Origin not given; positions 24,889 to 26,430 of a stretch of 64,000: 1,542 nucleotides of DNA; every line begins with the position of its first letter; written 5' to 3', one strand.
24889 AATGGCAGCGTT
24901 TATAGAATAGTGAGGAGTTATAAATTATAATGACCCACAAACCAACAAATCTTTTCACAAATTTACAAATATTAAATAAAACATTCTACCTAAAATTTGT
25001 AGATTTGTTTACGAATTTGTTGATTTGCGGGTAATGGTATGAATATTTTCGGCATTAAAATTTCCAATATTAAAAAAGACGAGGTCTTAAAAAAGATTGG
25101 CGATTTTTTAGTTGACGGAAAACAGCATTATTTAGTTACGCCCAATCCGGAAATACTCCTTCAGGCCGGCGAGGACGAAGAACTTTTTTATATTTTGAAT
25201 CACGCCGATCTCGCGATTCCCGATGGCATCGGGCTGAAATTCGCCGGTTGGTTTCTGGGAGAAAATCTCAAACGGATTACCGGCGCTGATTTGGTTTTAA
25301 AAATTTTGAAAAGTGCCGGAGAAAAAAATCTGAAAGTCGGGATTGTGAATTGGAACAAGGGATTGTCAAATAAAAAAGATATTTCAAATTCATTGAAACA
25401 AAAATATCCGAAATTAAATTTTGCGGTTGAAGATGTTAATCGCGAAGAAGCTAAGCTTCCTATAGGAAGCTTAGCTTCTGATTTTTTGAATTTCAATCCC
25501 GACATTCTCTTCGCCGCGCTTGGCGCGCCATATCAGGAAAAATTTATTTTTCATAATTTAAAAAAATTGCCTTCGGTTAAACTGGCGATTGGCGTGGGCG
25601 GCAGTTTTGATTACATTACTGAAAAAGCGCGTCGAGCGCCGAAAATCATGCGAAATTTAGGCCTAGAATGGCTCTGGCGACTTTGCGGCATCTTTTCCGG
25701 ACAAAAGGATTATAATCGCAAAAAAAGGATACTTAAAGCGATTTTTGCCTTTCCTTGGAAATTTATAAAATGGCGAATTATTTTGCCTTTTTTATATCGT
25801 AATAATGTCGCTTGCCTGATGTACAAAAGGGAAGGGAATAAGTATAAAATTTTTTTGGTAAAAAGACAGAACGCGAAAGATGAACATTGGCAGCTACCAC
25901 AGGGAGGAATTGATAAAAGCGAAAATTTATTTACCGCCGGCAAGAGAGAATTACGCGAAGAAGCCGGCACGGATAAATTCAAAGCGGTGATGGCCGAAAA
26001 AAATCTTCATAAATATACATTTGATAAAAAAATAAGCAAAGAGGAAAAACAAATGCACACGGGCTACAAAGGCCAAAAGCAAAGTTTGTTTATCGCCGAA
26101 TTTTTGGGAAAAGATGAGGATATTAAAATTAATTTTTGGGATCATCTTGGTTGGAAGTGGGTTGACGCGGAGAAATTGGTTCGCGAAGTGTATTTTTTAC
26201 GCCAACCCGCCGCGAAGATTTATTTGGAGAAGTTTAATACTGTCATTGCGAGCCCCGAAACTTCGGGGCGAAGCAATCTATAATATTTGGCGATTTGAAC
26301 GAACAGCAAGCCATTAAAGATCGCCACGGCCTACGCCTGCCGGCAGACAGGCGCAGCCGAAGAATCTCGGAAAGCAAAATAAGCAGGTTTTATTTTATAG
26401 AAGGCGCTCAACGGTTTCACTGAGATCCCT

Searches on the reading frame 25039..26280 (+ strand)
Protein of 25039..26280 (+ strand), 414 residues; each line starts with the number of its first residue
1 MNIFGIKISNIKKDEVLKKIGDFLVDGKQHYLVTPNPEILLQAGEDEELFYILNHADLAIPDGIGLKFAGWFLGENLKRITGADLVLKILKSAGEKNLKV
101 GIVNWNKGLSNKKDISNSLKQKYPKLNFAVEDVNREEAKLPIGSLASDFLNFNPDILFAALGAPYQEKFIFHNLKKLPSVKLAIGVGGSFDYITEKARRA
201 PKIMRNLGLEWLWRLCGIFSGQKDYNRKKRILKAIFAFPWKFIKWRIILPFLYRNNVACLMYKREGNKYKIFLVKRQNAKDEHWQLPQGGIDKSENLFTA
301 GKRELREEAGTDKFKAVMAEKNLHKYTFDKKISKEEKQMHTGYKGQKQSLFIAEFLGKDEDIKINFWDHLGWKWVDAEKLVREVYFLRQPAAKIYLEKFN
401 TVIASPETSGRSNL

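Call 3: search_protein_families(library=pfam, proteins=[window:25039-26280:+], max_evalue=0.1)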
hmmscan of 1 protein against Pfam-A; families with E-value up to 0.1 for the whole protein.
window:25039-26280:+ (414 aa): 2 families
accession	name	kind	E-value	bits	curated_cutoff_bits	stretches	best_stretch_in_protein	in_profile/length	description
PF03808.19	Glyco_tran_WecG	-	1.9e-33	116.1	27.4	1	56-216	1-158/168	Glycosyl transferase WecG/TagA/CpsF family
PF00293.34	NUDIX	-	8e-14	52.2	21.1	1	253-384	2-120/134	NUDIX domain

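Call 4: search_protein_families(library=ncbifam, proteins=[window:25039-26280:+], max_evalue=0.1)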
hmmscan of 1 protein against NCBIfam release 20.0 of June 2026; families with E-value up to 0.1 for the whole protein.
window:25039-26280:+ (414 aa): 20 families
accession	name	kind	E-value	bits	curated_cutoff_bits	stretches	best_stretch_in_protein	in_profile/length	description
NF041710.1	UDPacetylman_taseTarA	equivalog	1.3e-31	110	350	1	2-241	10-239/247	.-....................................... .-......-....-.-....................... TarA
TIGR00696.1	wecG_tagA_cpsF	superfamily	2.8e-26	92.3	69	1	52-216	2-163/178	WecB/TagA/CpsF family glycosyltransferase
NF001938.0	PRK00714.1-5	equivalog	6.4e-25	87.5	116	1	252-401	11-168/172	RNA pyrophosphohydrolase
NF002980.1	PRK03692.1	equivalog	1.6e-21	76.9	323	1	4-233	7-230/240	lipopolysaccharide N-acetylmannosaminouronosyltransferase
NF041872.1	EPS_EpsA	equivalog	9.9e-21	74.3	500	1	3-216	20-233/265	exopolysaccharide biosynthesis glycosyltransferase EpsA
NF001936.0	PRK00714.1-3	equivalog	4.5e-20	72.1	118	1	253-399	6-149/155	RNA pyrophosphohydrolase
NF001937.0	PRK00714.1-4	equivalog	4.4e-17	62.2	139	1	253-404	7-156/161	RNA pyrophosphohydrolase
NF001934.0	PRK00714.1-1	equivalog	5.6e-15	55.2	241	1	253-405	7-157/176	RNA pyrophosphohydrolase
NF001935.0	PRK00714.1-2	equivalog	9.3e-15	54.6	259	1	253-378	7-130/183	RNA pyrophosphohydrolase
NF006961.0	PRK09438.1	equivalog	3.4e-07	29.8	103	1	268-385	19-134/151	dihydroneopterin triphosphate diphosphatase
NF012016.0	PRK15472.1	equivalog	6.6e-05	22.6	95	1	257-382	6-124/141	nucleoside triphosphatase NudI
NF006530.0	PRK08999.1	equivalog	0.00012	21.2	245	1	268-327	17-78/315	Nudix family hydrolase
NF008736.0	PRK11762.1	equivalog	0.0013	18.3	169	1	273-311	63-103/186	ADP compounds hydrolase NudE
NF008044.0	PRK10776.1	equivalog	0.0019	18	148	1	268-326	15-75/130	8-oxo-dGTP diphosphatase MutT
NF003787.0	PRK05379.1-4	equivalog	0.0042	16.1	449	1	271-329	221-280/346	bifunctional nicotinamide-nucleotide adenylyltransferase/Nudix hydroxylase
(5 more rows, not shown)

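Call 5: find_homologous_proteins(query=window:25039-26280:+)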
Query window:25039-26280:+ (414 aa): 3064 proteins with E <= 0.001 among 8000 candidates; the best 120 are listed.
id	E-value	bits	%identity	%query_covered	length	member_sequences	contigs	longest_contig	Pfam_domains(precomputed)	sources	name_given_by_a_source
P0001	5.9e-278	939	100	100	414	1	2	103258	PF03808.20,PF00293.35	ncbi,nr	ncbi:MAG: WecB/TagA/CpsF family glycosyltransferase [Patescibacteria group bacterium]|nr:WecB/TagA/C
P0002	6.0e-177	607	67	99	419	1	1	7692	PF03808.20,PF00293.35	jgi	jgi:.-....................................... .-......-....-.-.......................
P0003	3.1e-163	562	63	98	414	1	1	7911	PF03808.20,PF00293.35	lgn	-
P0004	7.8e-160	550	64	97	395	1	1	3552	PF03808.20,PF00293.35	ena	-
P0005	4.3e-154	531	62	97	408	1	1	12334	PF03808.20,PF00293.35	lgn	-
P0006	1.6e-152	526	60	97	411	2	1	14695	PF03808.20,PF00293.35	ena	-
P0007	2.4e-152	526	59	97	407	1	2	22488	PF03808.20,PF00293.35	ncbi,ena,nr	ncbi:WecB/TagA/CpsF family glycosyltransferase [Candidatus Parcubacteria bacterium]|nr:WecB/TagA/Cps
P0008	6.2e-152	524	61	97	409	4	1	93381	PF03808.20,PF00293.35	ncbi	-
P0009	1.3e-151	523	60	99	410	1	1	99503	PF03808.20,PF00293.35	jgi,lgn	jgi:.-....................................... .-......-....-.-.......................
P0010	2.8e-151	522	60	95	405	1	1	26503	PF03808.20,PF00293.35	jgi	jgi:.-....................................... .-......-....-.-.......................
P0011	1.6e-150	520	61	97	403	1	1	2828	PF03808.20,PF00293.35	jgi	jgi:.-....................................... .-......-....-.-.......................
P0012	3.4e-149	515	60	95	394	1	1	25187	PF03808.20,PF00293.35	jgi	jgi:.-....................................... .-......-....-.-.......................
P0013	7.4e-149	514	59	97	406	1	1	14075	PF03808.20,PF00293.35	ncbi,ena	-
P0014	5.7e-147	508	58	97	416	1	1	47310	PF03808.20,PF00293.35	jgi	-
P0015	6.6e-147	508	59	97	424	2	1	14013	PF03808.20,PF00293.35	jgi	jgi:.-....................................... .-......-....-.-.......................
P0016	8.7e-147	507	57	97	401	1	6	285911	PF03808.20,PF00293.35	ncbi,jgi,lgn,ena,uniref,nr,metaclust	ncbi:hypothetical protein A2303_06275 [Candidatus Falkowbacteria bacterium RIFOXYB2_FULL_47_14]|unir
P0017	3.4e-146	505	59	97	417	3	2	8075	PF03808.20,PF00293.35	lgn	-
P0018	9.6e-146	504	59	97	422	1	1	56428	PF03808.20,PF00293.35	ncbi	-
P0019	2.2e-145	503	58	97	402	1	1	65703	PF03808.20,PF00293.35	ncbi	ncbi:MAG: WecB/TagA/CpsF family glycosyltransferase [Candidatus Falkowbacteria bacterium]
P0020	2.5e-145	503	58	97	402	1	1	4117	PF03808.20,PF00293.35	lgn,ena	-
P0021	2.6e-145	503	60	97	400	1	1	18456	PF03808.20,PF00293.35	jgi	-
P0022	6.0e-145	501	59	96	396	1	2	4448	PF03808.20,PF00293.35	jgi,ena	-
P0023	1.6e-144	500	59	97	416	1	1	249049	PF03808.20,PF00293.35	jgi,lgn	jgi:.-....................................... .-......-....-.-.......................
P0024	5.4e-144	498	58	97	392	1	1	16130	PF03808.20,PF00293.35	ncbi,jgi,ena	-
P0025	1.0e-143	497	56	97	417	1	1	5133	PF03808.20,PF00293.35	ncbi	-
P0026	2.3e-143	496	59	96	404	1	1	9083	PF03808.20,PF00293.35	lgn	-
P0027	2.2e-142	493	58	97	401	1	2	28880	PF03808.20,PF00293.35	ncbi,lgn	ncbi:MAG: WecB/TagA/CpsF family glycosyltransferase [Methanosarcinaceae archaeon]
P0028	3.4e-142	492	57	98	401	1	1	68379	PF03808.20,PF00293.35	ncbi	-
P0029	5.2e-142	492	57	97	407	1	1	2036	PF03808.20,PF00293.35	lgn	-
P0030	8.8e-142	491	57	97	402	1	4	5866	PF03808.20,PF00293.35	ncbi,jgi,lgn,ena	-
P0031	3.3e-141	489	57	97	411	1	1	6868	PF03808.20,PF00293.35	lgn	-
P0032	4.2e-141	489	58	98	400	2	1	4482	PF03808.20,PF00293.35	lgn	-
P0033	4.8e-141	488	55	97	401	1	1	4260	PF03808.20,PF00293.35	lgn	-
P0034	8.6e-141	488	57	97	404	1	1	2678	PF03808.20,PF00293.35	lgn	-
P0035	1.0e-140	487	56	97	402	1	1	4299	PF03808.20,PF00293.35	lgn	-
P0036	7.7e-140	484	56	99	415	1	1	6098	PF03808.20,PF00293.35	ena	-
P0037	1.3e-139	484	56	97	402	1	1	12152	PF03808.20,PF00293.35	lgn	-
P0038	1.6e-139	483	58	93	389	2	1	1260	PF03808.20,PF00293.35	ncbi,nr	ncbi:MAG: WecB/TagA/CpsF family glycosyltransferase, partial [Candidatus Magasanikbacteria bacterium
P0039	1.6e-139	483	57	97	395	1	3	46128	PF03808.20,PF00293.35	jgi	-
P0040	3.4e-139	482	56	95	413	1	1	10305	PF03808.20,PF00293.35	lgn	-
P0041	4.7e-139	482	56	98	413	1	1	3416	PF03808.20,PF00293.35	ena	-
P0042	5.6e-139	482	57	97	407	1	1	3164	PF03808.20,PF00293.35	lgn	-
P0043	1.6e-138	480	58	97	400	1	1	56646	PF03808.20,PF00293.35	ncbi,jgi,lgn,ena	-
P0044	1.8e-138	480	58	98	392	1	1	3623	PF03808.20,PF00293.35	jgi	jgi:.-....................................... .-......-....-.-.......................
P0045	1.9e-138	480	57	97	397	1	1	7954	PF03808.20,PF00293.35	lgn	-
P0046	2.4e-138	480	55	98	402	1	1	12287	PF03808.20,PF00293.35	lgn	-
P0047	3.1e-138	479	56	97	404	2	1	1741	PF03808.20,PF00293.35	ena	-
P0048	3.3e-138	479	56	95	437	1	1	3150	PF03808.20,PF00293.35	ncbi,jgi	-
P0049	4.7e-138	479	55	98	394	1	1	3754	PF03808.20,PF00293.35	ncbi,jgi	ncbi:MAG: WecB/TagA/CpsF family glycosyltransferase [Patescibacteria group bacterium]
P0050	5.8e-138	478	56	97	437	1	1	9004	PF03808.20,PF00293.35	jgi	jgi:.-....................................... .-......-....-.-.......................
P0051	7.4e-138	478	54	97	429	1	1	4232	PF03808.20,PF00293.35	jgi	jgi:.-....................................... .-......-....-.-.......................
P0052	1.7e-137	477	54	97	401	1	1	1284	PF03808.20,PF00293.35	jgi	jgi:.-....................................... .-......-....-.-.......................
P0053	2.1e-137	476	56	97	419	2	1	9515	PF03808.20,PF00293.35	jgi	-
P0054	5.6e-137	475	56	97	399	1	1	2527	PF03808.20,PF00293.35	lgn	-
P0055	1.2e-136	474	56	97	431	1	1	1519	PF03808.20,PF00293.35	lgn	-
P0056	1.6e-136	474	56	97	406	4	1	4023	PF03808.20,PF00293.35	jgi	-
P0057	2.1e-136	473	54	97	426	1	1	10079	PF03808.20,PF00293.35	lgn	-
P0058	2.9e-136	473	56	98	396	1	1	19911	PF03808.20,PF00293.35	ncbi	-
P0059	4.3e-136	472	57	97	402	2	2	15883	PF03808.20,PF00293.35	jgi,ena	-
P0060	4.4e-136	472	56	97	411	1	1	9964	PF03808.20,PF00293.35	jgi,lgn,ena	-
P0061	6.6e-136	472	56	99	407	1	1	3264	PF03808.20,PF00293.35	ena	-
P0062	7.4e-136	471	56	97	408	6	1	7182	PF03808.20,PF00293.35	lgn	-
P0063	9.2e-136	471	54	97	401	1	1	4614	PF03808.20,PF00293.35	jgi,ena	-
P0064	1.3e-135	471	57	98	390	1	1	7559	PF03808.20,PF00293.35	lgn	-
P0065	3.8e-135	469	55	97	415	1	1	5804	PF03808.20,PF00293.35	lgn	-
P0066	4.7e-135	469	55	98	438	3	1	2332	PF03808.20,PF00293.35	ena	-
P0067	5.1e-135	469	54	97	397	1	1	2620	PF03808.20,PF00293.35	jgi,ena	-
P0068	5.6e-135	468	56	97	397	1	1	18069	PF03808.20,PF00293.35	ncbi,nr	ncbi:MAG: WecB/TagA/CpsF family glycosyltransferase [Patescibacteria group bacterium]|nr:WecB/TagA/C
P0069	5.8e-135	468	56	97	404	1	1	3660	PF03808.20,PF00293.35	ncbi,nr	ncbi:MAG: WecB/TagA/CpsF family glycosyltransferase [bacterium]|nr:WecB/TagA/CpsF family glycosyltra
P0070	7.5e-135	468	55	98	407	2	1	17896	PF03808.20,PF00293.35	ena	-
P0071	1.0e-134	468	54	97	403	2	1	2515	PF03808.20,PF00293.35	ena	-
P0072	1.2e-134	467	53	97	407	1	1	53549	PF03808.20,PF00293.35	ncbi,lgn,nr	ncbi:MAG: WecB/TagA/CpsF family glycosyltransferase [Patescibacteria group bacterium]|nr:WecB/TagA/C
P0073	1.2e-134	467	53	98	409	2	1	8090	PF03808.20,PF00293.35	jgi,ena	-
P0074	1.5e-134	467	56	98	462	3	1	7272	PF03808.20,PF00293.35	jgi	-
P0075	2.9e-134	466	54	97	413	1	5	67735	PF03808.20,PF00293.35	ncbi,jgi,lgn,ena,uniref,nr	ncbi:hypothetical protein COV49_00395 [Candidatus Falkowbacteria bacterium CG11_big_fil_rev_8_21_14_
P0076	3.8e-134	466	55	96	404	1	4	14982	PF03808.20,PF00293.35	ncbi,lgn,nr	ncbi:MAG: WecB/TagA/CpsF family glycosyltransferase [Parcubacteria group bacterium]|nr:WecB/TagA/Cps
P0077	4.5e-134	466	52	97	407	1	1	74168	PF03808.20,PF00293.35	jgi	jgi:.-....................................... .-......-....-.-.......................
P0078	6.0e-134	465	55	97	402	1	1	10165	PF03808.20,PF00293.35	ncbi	-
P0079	6.4e-134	465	52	97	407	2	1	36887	PF03808.20,PF00293.35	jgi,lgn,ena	-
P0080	6.8e-134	465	55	97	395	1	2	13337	PF03808.20,PF00293.35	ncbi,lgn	ncbi:MAG: WecB/TagA/CpsF family glycosyltransferase [Patescibacteria group bacterium]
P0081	7.6e-134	465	54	98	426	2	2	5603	PF03808.20,PF00293.35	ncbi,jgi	ncbi:MAG: WecB/TagA/CpsF family glycosyltransferase [Patescibacteria group bacterium]|jgi:N-acetylgl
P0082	9.0e-134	465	57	98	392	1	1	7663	PF03808.20,PF00293.35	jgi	jgi:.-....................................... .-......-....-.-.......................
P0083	9.1e-134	464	52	97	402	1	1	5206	PF03808.20,PF00293.35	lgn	-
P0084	9.4e-134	464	53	97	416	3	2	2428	PF03808.20,PF00293.35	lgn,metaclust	metaclust:\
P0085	1.1e-133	464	55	99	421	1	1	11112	PF03808.20,PF00293.35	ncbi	-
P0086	1.3e-133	464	55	97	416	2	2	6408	PF03808.20,PF00293.35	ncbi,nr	ncbi:WecB/TagA/CpsF family glycosyltransferase [Patescibacteria group bacterium]|nr:WecB/TagA/CpsF f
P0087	1.7e-133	464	54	98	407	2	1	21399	PF03808.20,PF00293.35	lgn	-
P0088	2.1e-133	463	54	98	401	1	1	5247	PF03808.20,PF00293.35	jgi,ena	-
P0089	2.7e-133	463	58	97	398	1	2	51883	PF03808.20,PF00293.35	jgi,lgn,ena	-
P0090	3.5e-133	463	55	97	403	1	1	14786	PF03808.20,PF00293.35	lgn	-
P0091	5.6e-133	462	55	96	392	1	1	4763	PF03808.20,PF00293.35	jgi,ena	-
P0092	6.2e-133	462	52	97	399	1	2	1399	PF03808.20,PF00293.35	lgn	-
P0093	7.2e-133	462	56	98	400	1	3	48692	PF03808.20,PF00293.35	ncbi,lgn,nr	ncbi:MAG: WecB/TagA/CpsF family glycosyltransferase [Patescibacteria group bacterium]|nr:WecB/TagA/C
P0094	1.2e-132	461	52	97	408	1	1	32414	PF03808.20,PF00293.35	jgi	jgi:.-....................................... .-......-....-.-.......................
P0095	1.8e-132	460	53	97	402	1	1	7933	PF03808.20,PF00293.35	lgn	-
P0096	2.1e-132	460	52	97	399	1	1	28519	PF03808.20,PF00293.35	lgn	-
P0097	2.7e-132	460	53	98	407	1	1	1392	PF03808.20,PF00293.35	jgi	jgi:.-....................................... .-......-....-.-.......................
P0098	3.0e-132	459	56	98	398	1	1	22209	PF03808.20,PF00293.35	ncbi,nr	ncbi:MAG: WecB/TagA/CpsF family glycosyltransferase [Patescibacteria group bacterium]|nr:WecB/TagA/C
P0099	3.5e-132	459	56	98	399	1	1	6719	PF03808.20,PF00293.35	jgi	-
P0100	3.6e-132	459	52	97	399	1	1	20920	PF03808.20,PF00293.35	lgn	-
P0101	4.1e-132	459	53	97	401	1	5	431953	PF03808.20,PF00293.35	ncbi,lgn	ncbi:MAG: WecB/TagA/CpsF family glycosyltransferase [Candidatus Falkowbacteria bacterium]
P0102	4.4e-132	459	55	94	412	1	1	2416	PF03808.20,PF00293.35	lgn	-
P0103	9.3e-132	458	52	97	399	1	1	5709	PF03808.20,PF00293.35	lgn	-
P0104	1.4e-131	457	55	96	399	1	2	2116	PF03808.20,PF00293.35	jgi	-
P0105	1.5e-131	457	55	97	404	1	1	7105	PF03808.20,PF00293.35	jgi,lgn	-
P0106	1.5e-131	457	55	97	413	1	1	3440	PF03808.20,PF00293.35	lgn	-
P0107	2.2e-131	457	52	98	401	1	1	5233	PF03808.20,PF00293.35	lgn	-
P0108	2.5e-131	456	52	97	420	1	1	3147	PF03808.20,PF00293.35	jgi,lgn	jgi:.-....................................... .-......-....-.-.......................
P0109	2.6e-131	456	53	98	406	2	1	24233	PF03808.20,PF00293.35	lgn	-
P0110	2.9e-131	456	54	97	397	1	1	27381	PF03808.20,PF00293.35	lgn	-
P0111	3.0e-131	456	54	99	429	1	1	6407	PF03808.20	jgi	jgi:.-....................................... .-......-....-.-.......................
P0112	3.6e-131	456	54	98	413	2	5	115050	PF03808.20,PF00293.35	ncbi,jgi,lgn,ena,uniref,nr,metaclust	ncbi:MAG: Teichoic acid biosynthesis protein [Parcubacteria group bacterium GW2011_GWE2_39_37]|unire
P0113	4.0e-131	456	52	99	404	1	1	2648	PF03808.20,PF00293.35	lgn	-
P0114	4.3e-131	456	53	98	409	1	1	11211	PF03808.20,PF00293.35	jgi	-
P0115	5.5e-131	455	52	97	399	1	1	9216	PF03808.20,PF00293.35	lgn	-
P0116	6.4e-131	455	55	97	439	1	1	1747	PF03808.20,PF00293.35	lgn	-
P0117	7.4e-131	455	54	93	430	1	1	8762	PF03808.20,PF00293.35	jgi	jgi:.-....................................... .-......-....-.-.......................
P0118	8.3e-131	455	54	97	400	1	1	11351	PF03808.20,PF00293.35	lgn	-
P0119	1.1e-130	454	54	97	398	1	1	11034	PF03808.20,PF00293.35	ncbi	ncbi:MAG: WecB/TagA/CpsF family glycosyltransferase [Patescibacteria group bacterium]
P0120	1.3e-130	454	54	97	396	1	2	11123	PF03808.20,PF00293.35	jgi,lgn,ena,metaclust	metaclust:\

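Call 7: search_solved_structures(query=window:25039-26280:+, max_evalue=0.001, show_alignments=3)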
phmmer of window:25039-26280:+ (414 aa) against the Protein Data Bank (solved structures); distinct sequences matched with E-value up to 0.001: 14.
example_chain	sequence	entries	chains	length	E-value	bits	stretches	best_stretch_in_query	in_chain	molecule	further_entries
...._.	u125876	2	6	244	5.3e-34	121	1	2-215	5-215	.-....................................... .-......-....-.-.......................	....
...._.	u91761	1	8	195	4.1e-27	98.2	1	2-193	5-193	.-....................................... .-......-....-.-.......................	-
5wfg_A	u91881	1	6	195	4.9e-27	98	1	2-193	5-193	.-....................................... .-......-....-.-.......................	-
1f3y_A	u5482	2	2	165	1.6e-15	60.1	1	252-398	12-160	DIADENOSINE 5',5'''-P1,P4-TETRAPHOSPHATE HYDROLASE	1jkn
2kdv_A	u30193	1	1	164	8.4e-10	41.2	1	253-406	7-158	RNA pyrophosphohydrolase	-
6d13_B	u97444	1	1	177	9.3e-10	41.1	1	253-406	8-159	RNA pyrophosphohydrolase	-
6d1q_B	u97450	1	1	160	1.3e-09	40.6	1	253-405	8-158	RNA pyrophosphohydrolase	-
4s2w_A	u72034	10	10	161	1.4e-09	40.5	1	253-405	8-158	RNA pyrophosphohydrolase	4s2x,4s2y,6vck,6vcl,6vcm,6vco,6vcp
6d1v_B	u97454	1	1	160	1.5e-09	40.4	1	253-404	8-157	RNA pyrophosphohydrolase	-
5ygu_B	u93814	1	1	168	1.6e-09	40.3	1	253-405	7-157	RNA pyrophosphohydrolase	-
4s2v_A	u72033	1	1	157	3.2e-09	39.3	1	253-403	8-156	RNA pyrophosphohydrolase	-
6vcn_A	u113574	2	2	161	3.7e-09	39.1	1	253-405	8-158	RNA pyrophosphohydrolase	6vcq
2kdw_A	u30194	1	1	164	5.7e-09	38.5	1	253-406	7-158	RNA pyrophosphohydrolase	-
1kt9_A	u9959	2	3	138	3.5e-05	26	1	259-386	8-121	Diadenosine Tetraphosphate Hydrolase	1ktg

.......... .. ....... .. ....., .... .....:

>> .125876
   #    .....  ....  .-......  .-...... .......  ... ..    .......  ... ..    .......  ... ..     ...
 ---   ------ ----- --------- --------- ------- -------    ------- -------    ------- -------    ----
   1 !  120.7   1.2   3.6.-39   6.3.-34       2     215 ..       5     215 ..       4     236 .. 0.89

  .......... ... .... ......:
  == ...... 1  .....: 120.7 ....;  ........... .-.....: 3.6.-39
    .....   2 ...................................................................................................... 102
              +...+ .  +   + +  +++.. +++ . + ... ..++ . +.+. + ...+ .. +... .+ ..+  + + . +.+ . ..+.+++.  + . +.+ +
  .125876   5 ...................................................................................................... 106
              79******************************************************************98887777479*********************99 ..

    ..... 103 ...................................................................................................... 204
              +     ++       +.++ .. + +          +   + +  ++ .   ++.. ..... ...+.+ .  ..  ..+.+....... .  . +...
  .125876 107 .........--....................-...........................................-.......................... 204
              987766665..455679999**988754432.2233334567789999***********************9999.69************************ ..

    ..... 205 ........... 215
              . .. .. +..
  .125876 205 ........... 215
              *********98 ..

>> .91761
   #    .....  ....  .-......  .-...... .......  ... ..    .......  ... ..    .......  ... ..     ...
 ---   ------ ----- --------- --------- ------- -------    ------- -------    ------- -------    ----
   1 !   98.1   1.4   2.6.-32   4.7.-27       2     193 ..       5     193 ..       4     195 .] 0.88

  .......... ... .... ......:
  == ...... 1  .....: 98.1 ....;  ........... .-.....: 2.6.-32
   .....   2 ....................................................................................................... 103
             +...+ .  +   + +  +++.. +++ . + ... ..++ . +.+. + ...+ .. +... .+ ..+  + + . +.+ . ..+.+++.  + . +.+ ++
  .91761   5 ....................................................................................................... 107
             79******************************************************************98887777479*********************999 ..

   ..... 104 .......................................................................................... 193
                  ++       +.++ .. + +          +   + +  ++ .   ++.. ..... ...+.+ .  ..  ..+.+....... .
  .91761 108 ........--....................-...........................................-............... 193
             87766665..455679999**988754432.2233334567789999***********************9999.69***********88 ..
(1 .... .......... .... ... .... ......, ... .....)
